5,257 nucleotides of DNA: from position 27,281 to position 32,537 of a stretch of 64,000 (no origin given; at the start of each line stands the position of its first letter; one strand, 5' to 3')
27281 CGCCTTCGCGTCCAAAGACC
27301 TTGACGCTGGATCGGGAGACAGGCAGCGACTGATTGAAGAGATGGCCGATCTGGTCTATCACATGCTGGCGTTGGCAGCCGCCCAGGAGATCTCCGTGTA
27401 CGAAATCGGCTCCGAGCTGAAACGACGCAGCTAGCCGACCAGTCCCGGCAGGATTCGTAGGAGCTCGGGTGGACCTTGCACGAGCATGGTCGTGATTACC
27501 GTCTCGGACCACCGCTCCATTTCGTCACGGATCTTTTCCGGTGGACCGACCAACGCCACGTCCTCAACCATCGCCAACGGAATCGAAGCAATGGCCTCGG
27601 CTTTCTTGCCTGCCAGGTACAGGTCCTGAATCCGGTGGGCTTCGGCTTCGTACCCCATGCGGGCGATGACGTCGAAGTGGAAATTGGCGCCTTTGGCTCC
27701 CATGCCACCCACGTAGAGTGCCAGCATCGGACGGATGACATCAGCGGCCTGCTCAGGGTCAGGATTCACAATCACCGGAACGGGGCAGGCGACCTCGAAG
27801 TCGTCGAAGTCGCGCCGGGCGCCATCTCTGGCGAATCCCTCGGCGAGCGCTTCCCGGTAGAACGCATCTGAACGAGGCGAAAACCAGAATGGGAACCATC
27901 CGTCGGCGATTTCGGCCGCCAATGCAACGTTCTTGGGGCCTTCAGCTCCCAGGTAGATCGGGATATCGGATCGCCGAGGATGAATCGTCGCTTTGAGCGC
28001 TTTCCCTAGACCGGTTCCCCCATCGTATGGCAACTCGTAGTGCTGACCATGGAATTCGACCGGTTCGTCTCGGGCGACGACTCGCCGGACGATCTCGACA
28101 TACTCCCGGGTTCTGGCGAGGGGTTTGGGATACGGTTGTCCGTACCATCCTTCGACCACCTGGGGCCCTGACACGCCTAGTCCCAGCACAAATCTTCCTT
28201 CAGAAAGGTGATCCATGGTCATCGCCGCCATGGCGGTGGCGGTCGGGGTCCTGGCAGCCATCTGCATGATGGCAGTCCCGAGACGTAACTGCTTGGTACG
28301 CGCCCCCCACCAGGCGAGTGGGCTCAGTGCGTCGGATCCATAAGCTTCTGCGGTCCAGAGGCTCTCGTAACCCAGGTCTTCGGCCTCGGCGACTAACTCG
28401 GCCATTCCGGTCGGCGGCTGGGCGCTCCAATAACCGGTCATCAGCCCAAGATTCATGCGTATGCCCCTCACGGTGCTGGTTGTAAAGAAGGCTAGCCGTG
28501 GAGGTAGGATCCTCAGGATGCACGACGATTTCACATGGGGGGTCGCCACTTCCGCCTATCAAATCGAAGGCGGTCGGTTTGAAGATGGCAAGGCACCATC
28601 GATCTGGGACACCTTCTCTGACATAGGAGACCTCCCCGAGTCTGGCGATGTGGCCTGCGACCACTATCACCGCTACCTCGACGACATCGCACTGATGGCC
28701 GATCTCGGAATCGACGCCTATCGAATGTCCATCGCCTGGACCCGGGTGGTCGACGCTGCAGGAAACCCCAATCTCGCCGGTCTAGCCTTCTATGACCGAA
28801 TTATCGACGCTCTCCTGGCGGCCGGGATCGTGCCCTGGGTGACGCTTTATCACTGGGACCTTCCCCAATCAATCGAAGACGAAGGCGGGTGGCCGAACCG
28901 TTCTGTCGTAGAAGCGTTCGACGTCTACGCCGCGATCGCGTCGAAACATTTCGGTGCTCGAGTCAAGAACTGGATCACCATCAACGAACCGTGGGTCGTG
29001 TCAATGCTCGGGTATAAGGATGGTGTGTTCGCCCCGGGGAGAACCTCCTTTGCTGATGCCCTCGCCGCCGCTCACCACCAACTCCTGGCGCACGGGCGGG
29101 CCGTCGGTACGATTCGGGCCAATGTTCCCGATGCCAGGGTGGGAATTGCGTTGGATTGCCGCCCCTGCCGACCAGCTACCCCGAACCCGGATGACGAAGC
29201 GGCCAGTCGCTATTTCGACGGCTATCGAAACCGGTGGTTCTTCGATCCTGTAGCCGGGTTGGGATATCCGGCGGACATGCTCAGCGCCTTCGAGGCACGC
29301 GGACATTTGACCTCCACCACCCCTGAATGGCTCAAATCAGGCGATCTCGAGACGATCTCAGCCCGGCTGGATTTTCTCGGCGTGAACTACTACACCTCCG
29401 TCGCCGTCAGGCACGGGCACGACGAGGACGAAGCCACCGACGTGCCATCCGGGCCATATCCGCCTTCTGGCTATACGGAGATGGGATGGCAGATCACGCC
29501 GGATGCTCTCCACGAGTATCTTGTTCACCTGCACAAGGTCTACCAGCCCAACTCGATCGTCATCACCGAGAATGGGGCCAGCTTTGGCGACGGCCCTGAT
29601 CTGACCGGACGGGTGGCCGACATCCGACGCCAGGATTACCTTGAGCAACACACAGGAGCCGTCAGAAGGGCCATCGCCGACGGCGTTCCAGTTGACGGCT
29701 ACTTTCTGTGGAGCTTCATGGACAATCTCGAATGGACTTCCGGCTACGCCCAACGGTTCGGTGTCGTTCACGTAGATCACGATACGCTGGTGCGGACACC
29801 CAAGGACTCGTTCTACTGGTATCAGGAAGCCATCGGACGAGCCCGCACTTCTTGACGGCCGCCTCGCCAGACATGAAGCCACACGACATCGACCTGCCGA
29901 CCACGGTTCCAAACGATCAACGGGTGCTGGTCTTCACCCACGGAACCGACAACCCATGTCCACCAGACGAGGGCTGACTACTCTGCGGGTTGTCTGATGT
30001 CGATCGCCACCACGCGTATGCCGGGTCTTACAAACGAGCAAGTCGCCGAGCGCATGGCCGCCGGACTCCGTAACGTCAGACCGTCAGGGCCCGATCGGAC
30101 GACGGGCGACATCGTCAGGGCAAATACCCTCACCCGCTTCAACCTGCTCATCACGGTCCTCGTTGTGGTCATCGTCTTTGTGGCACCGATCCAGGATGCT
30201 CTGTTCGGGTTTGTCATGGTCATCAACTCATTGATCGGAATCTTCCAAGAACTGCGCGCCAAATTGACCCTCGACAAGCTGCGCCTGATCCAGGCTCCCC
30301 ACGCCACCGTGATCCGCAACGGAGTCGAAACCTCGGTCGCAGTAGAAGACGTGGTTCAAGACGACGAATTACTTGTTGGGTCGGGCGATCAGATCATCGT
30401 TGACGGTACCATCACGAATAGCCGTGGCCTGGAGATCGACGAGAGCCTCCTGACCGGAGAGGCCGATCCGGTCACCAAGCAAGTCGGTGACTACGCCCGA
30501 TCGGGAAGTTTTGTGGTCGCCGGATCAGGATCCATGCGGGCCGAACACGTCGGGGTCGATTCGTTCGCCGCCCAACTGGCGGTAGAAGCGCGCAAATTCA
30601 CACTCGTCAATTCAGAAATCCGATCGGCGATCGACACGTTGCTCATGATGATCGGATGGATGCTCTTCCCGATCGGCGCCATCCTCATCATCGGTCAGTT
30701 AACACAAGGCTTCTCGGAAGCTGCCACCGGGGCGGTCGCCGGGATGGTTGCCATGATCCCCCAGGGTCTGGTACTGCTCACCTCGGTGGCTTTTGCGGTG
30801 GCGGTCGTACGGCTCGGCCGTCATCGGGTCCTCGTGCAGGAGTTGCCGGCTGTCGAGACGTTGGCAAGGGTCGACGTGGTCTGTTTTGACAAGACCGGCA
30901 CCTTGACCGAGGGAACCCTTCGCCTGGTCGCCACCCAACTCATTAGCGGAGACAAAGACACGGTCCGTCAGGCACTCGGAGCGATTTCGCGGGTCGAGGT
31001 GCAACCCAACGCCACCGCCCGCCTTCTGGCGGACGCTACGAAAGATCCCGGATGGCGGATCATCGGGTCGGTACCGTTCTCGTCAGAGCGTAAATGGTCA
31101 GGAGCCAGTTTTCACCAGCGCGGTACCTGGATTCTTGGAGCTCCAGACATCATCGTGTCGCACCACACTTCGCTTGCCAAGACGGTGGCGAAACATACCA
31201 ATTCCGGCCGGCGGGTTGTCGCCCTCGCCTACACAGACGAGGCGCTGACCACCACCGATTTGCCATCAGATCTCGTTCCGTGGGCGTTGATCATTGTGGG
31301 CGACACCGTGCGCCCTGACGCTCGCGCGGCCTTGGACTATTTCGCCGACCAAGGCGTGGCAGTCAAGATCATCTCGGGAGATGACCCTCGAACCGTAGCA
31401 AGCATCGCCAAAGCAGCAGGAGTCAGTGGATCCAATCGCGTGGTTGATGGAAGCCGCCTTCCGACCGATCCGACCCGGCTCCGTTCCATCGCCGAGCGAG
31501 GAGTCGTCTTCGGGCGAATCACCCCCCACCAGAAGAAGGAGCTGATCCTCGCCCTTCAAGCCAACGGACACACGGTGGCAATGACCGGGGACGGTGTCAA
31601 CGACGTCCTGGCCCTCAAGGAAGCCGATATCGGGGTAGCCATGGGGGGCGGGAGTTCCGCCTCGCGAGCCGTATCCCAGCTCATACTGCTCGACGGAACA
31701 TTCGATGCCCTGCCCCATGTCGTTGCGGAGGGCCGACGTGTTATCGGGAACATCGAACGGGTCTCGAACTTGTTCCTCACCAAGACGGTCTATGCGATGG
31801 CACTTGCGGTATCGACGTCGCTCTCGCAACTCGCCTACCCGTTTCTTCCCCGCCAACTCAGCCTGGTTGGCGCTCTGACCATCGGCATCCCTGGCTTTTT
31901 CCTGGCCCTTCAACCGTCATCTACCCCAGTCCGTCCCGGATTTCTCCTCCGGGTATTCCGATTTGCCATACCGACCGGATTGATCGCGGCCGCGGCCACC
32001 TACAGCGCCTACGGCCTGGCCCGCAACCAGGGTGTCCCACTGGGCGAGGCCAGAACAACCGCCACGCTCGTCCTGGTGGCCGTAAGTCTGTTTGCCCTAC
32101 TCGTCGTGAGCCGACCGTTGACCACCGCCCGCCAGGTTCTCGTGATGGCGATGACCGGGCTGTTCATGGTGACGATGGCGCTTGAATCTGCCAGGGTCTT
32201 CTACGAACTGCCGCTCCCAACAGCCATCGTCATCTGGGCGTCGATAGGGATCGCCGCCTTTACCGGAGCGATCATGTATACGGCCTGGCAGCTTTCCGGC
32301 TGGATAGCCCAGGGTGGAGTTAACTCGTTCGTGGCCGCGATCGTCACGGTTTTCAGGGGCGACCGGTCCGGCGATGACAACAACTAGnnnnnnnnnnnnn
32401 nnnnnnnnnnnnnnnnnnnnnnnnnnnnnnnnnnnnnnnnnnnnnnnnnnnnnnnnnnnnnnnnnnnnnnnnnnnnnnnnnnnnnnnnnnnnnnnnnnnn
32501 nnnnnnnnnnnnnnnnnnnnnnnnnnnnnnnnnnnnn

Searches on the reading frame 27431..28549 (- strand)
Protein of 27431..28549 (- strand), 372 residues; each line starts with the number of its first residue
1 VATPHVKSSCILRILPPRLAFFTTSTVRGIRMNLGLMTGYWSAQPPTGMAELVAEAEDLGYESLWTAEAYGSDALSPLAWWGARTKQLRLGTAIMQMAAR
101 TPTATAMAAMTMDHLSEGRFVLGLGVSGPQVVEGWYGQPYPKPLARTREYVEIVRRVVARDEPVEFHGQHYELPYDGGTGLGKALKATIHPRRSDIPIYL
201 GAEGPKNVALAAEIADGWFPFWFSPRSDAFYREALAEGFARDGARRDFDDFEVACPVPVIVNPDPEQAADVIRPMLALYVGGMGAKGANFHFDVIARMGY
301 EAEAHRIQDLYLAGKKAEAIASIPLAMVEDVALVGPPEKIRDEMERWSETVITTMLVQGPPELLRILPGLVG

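Call 81: search_protein_families(library=pfam, proteins=[window:27431-28549:-], max_evalue=0.0001)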
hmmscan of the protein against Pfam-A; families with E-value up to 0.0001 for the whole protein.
window:27431-28549:- (372 aa): 1 family
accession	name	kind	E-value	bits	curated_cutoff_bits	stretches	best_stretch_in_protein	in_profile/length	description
PF00296.26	Bac_luciferase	-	7.5e-78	262.5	27.9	1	44-353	20-313/314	Luciferase-like monooxygenase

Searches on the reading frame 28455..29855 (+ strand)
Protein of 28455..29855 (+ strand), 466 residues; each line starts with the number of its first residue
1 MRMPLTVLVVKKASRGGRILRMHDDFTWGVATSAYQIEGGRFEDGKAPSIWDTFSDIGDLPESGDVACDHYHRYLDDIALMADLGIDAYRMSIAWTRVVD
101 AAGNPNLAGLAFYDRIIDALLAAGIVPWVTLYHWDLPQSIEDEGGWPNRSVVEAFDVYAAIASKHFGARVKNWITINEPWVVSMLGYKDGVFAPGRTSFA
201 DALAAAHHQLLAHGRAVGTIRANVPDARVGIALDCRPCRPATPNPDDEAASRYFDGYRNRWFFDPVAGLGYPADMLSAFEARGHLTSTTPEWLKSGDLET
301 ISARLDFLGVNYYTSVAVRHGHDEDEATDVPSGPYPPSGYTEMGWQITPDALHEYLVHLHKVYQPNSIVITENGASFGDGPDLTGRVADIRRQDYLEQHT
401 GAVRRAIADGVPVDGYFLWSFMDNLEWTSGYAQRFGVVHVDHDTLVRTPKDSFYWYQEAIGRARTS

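Call 81: search_protein_families(library=pfam, proteins=[window:28455-29855:+], max_evalue=0.0001)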
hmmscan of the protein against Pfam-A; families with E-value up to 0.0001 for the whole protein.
window:28455-29855:+ (466 aa): 1 family
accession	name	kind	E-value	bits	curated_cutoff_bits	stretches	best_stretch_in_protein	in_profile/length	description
PF00232.24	Glyco_hydro_1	-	2.8e-146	488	22.6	1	23-460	6-448/453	Glycosyl hydrolase family 1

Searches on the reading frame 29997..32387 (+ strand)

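Call 66: search_protein_families(library=pfam, proteins=[window:29997-32387:+], max_evalue=0.0001)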
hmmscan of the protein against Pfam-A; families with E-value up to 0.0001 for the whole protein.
window:29997-32387:+ (796 aa): 2 families
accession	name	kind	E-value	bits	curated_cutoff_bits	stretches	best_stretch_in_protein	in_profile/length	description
PF00122.25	E1-E2_ATPase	-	3.9e-36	124.7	28.1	1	99-276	3-181/181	E1-E2 ATPase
PF00702.32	Hydrolase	-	7.9e-19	69.2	26.4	1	292-544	1-191/191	haloacid dehalogenase-like hydrolase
